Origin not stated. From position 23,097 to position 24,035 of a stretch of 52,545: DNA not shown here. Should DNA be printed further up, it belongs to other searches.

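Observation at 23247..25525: Nucleotide-centred operon segment: ThyX, a stand-alone YpsA-type SLOG protein and a minimal PPC-motif protein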

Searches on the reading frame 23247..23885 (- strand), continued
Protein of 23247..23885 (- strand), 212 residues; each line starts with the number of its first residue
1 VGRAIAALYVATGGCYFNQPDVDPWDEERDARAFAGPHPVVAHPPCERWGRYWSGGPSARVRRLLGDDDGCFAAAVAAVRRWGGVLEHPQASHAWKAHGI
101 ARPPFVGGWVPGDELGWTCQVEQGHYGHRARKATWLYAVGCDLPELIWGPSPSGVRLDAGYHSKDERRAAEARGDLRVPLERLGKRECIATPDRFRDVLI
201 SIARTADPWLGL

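Call 68: find_related_loci(query=A2, collection=genome_contigs, flank=5000)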
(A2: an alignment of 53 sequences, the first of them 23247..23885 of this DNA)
Query A2 (212 aa) in genome_contigs; peptide patterns used: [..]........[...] (x = any residue, [..] = any of these).
198 stretches matched a pattern; 181 encode a relative of the query (tblastn E <= 1e-3); the best 80 are kept; 80 distinct loci.
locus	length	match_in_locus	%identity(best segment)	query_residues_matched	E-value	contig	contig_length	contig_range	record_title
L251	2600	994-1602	67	2-203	4e-84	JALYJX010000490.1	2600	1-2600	MAG: Gemmatimonadota bacterium isolate CAM bin15 SD1481_NODE_1352_length_2600_cov_0.536191, whole genome shotgun sequenc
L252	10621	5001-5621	64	2-208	3e-81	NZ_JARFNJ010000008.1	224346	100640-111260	Sphingomonas pollutisoli strain H39-1-10 spades_K_21_77_8, whole genome shotgun sequence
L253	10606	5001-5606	62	3-205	8e-80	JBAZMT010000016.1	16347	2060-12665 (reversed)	MAG: Parcubacteria group bacterium isolate SO_2017_LW4_5 scaffold_6921_c1_LW137-91_2017, whole genome shotgun sequence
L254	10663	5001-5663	59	1-210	7e-79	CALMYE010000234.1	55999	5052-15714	MAG TPA_asm: uncultured Sphingopyxis sp. isolate SRR2107179_bin.1_CONCOCT_v1.1_MAG genome assembly, contig: ERZ794932.24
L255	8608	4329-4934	64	2-205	1e-78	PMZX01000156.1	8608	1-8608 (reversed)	MAG: Myxococcales bacterium isolate fen_1103 73.20110800_E3M.7_contig_18037, whole genome shotgun sequence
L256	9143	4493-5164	61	5-205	1e-76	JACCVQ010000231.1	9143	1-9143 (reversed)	MAG: Chloroflexota bacterium isolate MGR_bin130 SD2897-2912_k127_7801403, whole genome shotgun sequence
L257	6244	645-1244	64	5-206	9e-76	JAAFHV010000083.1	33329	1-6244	MAG: Myxococcales bacterium isolate bin26.maxbin.ball.049 WN_Myxococcales_2_scaffold_83, whole genome shotgun sequence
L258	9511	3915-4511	62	5-202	2e-74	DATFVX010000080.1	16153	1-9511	MAG TPA_asm: Acidimicrobiales bacterium isolate SMAG_U9475 k141_1192262, whole genome shotgun sequence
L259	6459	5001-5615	62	5-206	3e-74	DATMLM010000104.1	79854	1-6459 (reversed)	MAG TPA_asm: Gemmatimonadaceae bacterium isolate SMAG_U12797 k141_4642394, whole genome shotgun sequence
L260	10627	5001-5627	58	5-206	4e-73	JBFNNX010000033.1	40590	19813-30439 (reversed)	MAG: Candidatus Thiodiazotropha sp. isolate ctemesantah040_SYM1 c_000000000047, whole genome shotgun sequence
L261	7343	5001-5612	58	2-207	2e-71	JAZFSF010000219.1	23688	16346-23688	MAG: Candidatus Bathyarchaeia archaeon isolate BS1bin.30 BS1bin.30_219, whole genome shotgun sequence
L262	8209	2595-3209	61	1-204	5e-71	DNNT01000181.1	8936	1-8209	MAG TPA_asm: Arenimonas sp. isolate UBA12134 contig_14257, whole genome shotgun sequence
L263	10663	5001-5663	55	5-202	3e-71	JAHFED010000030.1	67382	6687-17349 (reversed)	MAG: Myxococcales bacterium isolate nzgw260 NODE_243_length_67383_cov_5.118819, whole genome shotgun sequence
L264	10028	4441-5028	62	5-203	6e-70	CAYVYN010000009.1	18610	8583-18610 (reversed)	MAG TPA_asm: uncultured bacterium isolate SRP286056_co2_373 genome assembly, contig: NODE_4557_length_18610_cov_15.85901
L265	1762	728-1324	61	5-202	8e-73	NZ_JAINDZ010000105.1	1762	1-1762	Methylosinus sp. Sm6 NODE_105_length_1762_cov_69.271810, whole genome shotgun sequence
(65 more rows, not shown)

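Call 71: search_protein_families(library=pfam, alignment_id=A5, max_evalue=0.001)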
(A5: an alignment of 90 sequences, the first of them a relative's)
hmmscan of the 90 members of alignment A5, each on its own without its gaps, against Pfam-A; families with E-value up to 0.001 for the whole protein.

A. member 1, L251:336-803:+ (155 aa): 0 families

B. families by the number of members that match (of 90 scanned): 41 families (the first 25 are shown)
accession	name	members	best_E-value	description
PF13481.12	AAA_25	4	1.5e-40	AAA domain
PF03796.21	DnaB_C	3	3.5e-88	DnaB-like helicase C terminal domain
PF00772.26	DnaB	3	3.6e-26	DnaB-like helicase N terminal domain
PF00589.27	Phage_integrase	3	1.5e-13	Phage integrase family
PF00271.37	Helicase_C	3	5.5e-09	Helicase conserved C-terminal domain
PF01555.25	N6_N4_Mtase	2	7.3e-47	DNA methylase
PF04851.21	ResIII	2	2.1e-24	Type III restriction enzyme, res subunit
PF02086.21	MethyltransfD12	2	5.2e-18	D12 class N6 adenine-specific DNA methyltransferase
PF07750.17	GcrA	2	7.7e-12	GcrA cell cycle regulator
PF00270.35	DEAD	2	2.8e-10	DEAD/DEAH box helicase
PF13392.12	HNH_3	2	3.7e-10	HNH endonuclease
PF13362.12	Toprim_3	2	3.7e-06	Toprim domain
PF23845.1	TIM-barrel_NCTSP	1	1.9e-78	Non-contractile tail sheath protein TIM barrel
PF05272.17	VapE-like_dom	1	4.4e-60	Virulence-associated protein E-like domain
PF23844.1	NCTSP_N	1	3.2e-51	Non-contractile tail sheath N-terminal domain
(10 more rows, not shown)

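Call 78: search_dna_similar(query=P0253, collection=phages, mode=protein, max_rows=60, max_evalue=1)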
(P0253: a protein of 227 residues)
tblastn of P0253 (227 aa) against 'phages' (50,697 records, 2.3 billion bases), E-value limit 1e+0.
Records with a match: 14; places in all: 14; records where one place covers at least 80% of the query: 14.
Best place of each record, by identity: <60% 14.
By first word of the organism name: Pseudomonas 6; Caulobacter 2; Ralstonia 1; Tortoise 1; Caudoviricetes 1; Xanthomonas 1; Rhodobacter 1; Microviridae 1.
By host as written in the record: Pseudomonas aeruginosa PA14 3; Pseudomonas aeruginosa UVA4 2; Caulobacter vibrioides CB15 2; Ralstonia pseudosolanacearum NdE 1; Gopherus morafkai 1; - 1; Xanthomonas campestris pv. campestris SU1 1; Pseudomonas aeruginosa LRJ32 1; and 2 more.
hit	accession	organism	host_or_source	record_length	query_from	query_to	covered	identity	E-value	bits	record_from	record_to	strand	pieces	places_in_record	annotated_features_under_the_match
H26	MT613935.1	Pseudomonas phage Persinger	Pseudomonas aeruginosa UVA4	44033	9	218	93%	45.0%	1e-42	158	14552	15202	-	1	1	hypothetical protein (x2)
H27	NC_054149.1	Pseudomonas phage Persinger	Pseudomonas aeruginosa UVA4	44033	9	218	93%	45.0%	1e-42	158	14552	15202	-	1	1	hypothetical protein | ParB-like partition protein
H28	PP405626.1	Ralstonia phage PQ43W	Ralstonia pseudosolanacearum NdE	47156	10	205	86%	44.2%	2e-37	143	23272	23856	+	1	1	none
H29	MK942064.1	Caulobacter phage Jess A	Caulobacter vibrioides CB15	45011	11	201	84%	40.7%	1e-32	130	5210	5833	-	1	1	hypothetical protein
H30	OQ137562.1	Caulobacter phage RapA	Caulobacter vibrioides CB15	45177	11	201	84%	40.7%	1e-32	130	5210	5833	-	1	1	RapA_gp005c: hypothetical protein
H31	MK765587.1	Tortoise microvirus 37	Gopherus morafkai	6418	8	207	88%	38.0%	5e-30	122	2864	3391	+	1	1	hypothetical protein (x2)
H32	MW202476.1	Caudoviricetes sp.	Manatee Spring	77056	10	204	86%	37.1%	8e-24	104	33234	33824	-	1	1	DNA N-6-adenine-methyltransferase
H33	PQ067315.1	Xanthomonas phage fSU1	Xanthomonas campestris pv. campestris ...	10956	11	206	86%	36.7%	9e-26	110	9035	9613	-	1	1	hypothetical protein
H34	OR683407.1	Pseudomonas phage Meltemi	Pseudomonas aeruginosa LRJ32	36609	11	203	85%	35.3%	1e-20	95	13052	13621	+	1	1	hypothetical protein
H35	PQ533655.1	Pseudomonas phage Doze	Pseudomonas aeruginosa PA14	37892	11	203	85%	35.3%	3e-20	94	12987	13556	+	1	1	hypothetical protein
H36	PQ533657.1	Pseudomonas phage Frizzy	Pseudomonas aeruginosa PA14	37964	11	203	85%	35.3%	3e-20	94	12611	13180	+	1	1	hypothetical protein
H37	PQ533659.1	Pseudomonas phage Meadow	Pseudomonas aeruginosa PA14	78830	11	203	85%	35.3%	3e-20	94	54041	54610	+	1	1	hypothetical protein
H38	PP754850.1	Rhodobacter phage Ebor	Rhodobacter capsulatus SB 1003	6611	11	199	83%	32.8%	2e-11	68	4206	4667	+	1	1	putative DNA methylase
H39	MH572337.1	Microviridae sp.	Ciona robusta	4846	11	205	86%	29.0%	4e-8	59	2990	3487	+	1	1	hypothetical protein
